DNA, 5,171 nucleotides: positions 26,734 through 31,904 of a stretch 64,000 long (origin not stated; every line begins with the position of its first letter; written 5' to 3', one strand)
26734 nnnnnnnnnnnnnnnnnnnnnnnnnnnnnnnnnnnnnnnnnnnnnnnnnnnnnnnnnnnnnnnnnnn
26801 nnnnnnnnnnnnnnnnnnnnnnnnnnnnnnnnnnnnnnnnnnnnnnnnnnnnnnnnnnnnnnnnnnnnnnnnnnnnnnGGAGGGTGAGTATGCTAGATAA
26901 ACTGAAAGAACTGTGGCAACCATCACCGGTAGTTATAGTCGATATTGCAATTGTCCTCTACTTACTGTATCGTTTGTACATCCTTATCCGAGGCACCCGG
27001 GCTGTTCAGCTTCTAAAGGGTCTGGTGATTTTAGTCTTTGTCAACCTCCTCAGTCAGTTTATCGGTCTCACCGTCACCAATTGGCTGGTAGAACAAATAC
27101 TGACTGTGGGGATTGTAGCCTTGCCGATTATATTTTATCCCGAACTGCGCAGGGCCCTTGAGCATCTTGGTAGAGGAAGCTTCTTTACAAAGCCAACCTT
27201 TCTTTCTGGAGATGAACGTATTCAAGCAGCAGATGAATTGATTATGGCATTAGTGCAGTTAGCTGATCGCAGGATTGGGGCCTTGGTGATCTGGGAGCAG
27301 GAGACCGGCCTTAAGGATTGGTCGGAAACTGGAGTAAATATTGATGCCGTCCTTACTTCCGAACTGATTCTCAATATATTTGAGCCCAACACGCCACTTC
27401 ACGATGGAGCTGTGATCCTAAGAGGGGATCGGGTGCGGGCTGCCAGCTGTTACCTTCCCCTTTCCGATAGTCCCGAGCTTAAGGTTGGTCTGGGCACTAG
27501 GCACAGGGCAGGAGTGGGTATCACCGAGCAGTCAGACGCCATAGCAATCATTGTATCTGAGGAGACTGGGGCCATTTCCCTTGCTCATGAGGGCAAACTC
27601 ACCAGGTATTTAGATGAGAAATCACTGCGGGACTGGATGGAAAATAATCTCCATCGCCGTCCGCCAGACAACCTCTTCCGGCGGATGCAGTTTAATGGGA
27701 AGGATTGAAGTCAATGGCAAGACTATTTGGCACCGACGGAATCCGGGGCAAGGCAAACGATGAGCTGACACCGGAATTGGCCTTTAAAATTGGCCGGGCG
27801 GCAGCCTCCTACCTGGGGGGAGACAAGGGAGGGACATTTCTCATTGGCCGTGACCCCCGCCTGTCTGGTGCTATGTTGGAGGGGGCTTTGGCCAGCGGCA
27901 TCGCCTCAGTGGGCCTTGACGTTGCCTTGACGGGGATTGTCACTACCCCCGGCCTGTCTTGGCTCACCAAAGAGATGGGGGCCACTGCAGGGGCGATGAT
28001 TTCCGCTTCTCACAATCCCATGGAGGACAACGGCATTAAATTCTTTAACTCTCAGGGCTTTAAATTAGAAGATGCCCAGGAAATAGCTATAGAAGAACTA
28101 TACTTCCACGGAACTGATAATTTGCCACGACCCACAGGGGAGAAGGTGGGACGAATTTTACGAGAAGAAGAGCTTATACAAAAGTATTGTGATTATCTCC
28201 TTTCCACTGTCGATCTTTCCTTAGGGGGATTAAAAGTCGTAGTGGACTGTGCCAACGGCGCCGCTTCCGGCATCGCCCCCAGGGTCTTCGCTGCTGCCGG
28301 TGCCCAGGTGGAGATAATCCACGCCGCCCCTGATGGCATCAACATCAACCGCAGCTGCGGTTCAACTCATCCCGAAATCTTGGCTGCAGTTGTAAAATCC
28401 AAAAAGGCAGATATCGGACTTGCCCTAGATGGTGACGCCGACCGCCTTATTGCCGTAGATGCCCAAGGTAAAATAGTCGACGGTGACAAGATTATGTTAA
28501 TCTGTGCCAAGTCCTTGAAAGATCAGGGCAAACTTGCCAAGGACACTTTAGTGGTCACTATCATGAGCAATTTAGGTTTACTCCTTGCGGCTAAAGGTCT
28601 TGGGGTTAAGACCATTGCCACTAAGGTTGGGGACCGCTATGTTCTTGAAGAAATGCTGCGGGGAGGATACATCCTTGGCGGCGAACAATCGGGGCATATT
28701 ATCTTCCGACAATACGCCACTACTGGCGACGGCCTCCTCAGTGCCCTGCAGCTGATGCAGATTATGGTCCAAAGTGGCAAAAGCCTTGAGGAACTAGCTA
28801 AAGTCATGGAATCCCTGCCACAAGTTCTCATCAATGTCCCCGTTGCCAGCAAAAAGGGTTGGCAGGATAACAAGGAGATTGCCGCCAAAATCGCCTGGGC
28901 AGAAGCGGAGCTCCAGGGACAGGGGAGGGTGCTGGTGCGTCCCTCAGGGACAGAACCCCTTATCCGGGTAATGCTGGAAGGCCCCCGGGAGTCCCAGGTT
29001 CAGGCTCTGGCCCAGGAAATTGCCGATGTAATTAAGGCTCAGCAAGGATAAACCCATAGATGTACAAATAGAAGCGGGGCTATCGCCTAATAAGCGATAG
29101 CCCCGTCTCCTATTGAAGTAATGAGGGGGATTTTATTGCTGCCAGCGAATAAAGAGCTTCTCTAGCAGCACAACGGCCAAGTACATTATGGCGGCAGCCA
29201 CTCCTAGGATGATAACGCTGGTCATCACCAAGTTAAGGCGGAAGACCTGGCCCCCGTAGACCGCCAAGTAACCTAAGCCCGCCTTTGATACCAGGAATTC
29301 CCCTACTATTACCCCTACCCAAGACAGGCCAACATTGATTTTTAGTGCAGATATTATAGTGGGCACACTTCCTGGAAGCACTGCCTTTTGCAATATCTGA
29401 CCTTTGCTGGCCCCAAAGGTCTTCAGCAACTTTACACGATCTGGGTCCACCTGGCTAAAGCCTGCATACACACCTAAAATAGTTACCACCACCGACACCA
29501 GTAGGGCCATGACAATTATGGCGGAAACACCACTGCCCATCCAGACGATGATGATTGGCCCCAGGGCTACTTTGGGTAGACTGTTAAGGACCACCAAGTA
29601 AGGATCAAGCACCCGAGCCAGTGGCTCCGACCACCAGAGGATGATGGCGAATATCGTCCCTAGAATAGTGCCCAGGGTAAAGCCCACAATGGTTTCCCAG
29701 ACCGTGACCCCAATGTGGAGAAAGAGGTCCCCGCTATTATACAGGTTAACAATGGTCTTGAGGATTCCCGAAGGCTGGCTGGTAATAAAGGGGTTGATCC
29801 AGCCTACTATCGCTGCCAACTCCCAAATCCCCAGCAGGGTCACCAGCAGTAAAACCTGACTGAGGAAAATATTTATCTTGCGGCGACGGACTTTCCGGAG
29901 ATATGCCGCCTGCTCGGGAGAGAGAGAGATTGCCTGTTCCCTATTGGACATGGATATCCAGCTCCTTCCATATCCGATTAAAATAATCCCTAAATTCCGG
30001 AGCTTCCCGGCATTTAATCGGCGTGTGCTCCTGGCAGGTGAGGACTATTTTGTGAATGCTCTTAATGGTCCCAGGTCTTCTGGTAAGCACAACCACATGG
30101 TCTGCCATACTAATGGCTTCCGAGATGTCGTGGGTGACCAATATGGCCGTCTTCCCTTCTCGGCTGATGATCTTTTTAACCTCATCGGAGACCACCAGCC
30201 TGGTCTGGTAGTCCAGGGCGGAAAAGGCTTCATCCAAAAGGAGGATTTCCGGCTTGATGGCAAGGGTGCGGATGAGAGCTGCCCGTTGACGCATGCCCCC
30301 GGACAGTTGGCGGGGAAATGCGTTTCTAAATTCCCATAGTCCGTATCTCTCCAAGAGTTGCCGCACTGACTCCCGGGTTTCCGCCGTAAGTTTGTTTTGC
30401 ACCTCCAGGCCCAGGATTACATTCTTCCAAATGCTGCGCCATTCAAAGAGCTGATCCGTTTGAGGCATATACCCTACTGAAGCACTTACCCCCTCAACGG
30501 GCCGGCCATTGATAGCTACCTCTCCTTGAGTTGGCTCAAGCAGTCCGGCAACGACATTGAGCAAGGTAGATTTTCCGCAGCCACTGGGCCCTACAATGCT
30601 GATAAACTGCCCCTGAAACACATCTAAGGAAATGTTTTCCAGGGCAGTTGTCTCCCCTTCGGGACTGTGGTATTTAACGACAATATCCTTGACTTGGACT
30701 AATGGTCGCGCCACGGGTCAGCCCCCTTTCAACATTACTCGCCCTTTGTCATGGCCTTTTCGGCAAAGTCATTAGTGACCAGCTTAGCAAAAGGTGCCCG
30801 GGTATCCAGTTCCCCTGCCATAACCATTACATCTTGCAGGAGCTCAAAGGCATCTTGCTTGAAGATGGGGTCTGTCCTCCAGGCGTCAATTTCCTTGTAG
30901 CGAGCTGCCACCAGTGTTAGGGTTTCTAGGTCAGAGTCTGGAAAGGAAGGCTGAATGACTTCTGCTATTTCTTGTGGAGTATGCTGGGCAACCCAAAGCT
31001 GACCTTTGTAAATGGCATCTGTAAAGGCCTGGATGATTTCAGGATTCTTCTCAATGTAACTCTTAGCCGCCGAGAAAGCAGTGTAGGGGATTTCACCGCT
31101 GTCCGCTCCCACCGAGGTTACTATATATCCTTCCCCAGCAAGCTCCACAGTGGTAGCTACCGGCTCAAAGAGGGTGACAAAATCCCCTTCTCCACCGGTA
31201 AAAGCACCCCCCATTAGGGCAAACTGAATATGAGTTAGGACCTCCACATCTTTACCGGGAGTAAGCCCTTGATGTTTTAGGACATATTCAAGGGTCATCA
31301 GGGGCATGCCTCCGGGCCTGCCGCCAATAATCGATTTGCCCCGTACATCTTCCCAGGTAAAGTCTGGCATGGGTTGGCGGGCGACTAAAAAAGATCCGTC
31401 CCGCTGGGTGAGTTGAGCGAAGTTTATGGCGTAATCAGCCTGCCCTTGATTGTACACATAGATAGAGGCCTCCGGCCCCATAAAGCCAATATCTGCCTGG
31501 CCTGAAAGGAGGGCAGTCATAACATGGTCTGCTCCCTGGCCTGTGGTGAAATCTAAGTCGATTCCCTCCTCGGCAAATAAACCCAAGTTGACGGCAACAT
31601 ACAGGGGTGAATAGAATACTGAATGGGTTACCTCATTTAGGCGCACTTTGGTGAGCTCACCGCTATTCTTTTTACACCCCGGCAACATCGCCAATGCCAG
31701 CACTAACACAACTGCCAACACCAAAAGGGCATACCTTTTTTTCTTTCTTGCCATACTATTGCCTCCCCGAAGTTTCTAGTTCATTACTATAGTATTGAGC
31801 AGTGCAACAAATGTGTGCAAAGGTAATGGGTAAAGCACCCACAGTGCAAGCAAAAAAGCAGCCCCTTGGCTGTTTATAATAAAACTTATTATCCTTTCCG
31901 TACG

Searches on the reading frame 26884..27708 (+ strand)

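Call 5: search_protein_families(library=ncbifam, proteins=[window:26884-27708:+])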
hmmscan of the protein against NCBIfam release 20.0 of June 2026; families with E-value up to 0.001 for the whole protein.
window:26884-27708:+ (274 aa): 5 families
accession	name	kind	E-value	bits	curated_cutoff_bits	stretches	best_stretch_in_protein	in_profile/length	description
TIGR00159.1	TIGR00159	equivalog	3.8e-76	255.7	188.8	1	18-254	14-248/254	diadenylate cyclase CdaA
NF038328.1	c-di-AMP_CdaS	exception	2.1e-37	128.5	225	1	117-239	65-187/191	sporulation-specific diadenylate cyclase CdaS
NF038327.1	c-di-AMP_CdaM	exception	3.3e-34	118.1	225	1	116-243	50-178/196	diadenylate cyclase CdaM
NF010009.0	PRK13482.1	equivalog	7.1e-07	28.7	201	1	123-238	26-137/357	DNA integrity scanning diadenylate cyclase DisA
NF041371.1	Diadnylcyc_Halo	equivalog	7.8e-07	28.7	430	1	173-244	193-266/270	diadenylate cyclase DacZ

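Call 6: search_protein_families(library=pfam, proteins=[window:26884-27708:+])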
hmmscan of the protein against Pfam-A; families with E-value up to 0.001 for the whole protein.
window:26884-27708:+ (274 aa): 2 families
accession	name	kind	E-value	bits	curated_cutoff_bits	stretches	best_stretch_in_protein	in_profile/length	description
PF02457.21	DAC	-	1.7e-42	144.2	27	1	122-239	3-119/119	DisA bacterial checkpoint controller nucleotide-binding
PF19293.4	CdaA_N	-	1.8e-06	28.5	23.8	1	18-87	10-80/81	CdaA N-terminal transmembrane domain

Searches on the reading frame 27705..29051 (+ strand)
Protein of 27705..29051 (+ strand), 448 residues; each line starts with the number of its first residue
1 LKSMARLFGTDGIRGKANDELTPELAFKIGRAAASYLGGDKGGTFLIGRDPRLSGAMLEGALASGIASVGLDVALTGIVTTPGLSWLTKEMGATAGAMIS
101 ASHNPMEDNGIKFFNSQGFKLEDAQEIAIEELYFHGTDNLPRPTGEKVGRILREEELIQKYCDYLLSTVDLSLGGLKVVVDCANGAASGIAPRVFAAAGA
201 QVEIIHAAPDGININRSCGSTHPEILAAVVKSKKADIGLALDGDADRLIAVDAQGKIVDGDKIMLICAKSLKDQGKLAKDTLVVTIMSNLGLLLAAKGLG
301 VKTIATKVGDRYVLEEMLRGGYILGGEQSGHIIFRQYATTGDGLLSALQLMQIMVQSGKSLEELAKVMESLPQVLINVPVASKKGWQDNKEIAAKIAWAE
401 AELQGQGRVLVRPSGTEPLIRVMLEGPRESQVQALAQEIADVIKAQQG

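Call 40: search_protein_families(library=ncbifam, max_evalue=1e-10, proteins=[window:27705-29051:+])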
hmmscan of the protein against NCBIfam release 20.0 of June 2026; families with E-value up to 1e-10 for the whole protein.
window:27705-29051:+ (448 aa): 6 families
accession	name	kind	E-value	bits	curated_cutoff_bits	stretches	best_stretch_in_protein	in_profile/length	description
TIGR01455.1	glmM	equivalog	1.4e-171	571.1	447.55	1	8-444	1-441/442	phosphoglucosamine mutase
TIGR03990.1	Arch_GlmM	equivalog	2.4e-107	359.6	439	1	6-442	2-443/444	phosphoglucosamine mutase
NF007088.0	PRK09542.1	equivalog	3e-56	191.3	618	1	3-445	7-455/456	phosphomannomutase/phosphoglucomutase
NF046027.1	PhglucPhmanMutPgmG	equivalog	7.5e-48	163.3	600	1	13-402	15-400/460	phosphoglucomutase/phosphomannomutase PgmG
NF011943.0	PRK15414.1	subfamily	4.2e-39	134.8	801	1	8-372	7-374/456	phosphomannomutase CpsG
NF005737.0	PRK07564.1-1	equivalog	7.7e-11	41.3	378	0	9-119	17-133/543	alpha-D-glucose phosphate-specific phosphoglucomutase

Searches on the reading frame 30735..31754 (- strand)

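Call 40: search_protein_families(library=ncbifam, max_evalue=1e-10, proteins=[window:30735-31754:-])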
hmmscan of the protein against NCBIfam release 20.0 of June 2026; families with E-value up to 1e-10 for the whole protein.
window:30735-31754:- (339 aa): 1 family
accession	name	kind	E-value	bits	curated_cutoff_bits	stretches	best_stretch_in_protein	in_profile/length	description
TIGR01728.1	SsuA_fam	subfamily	1.6e-20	73.5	163.5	1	48-330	11-288/290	aliphatic sulfonate ABC transporter substrate-binding protein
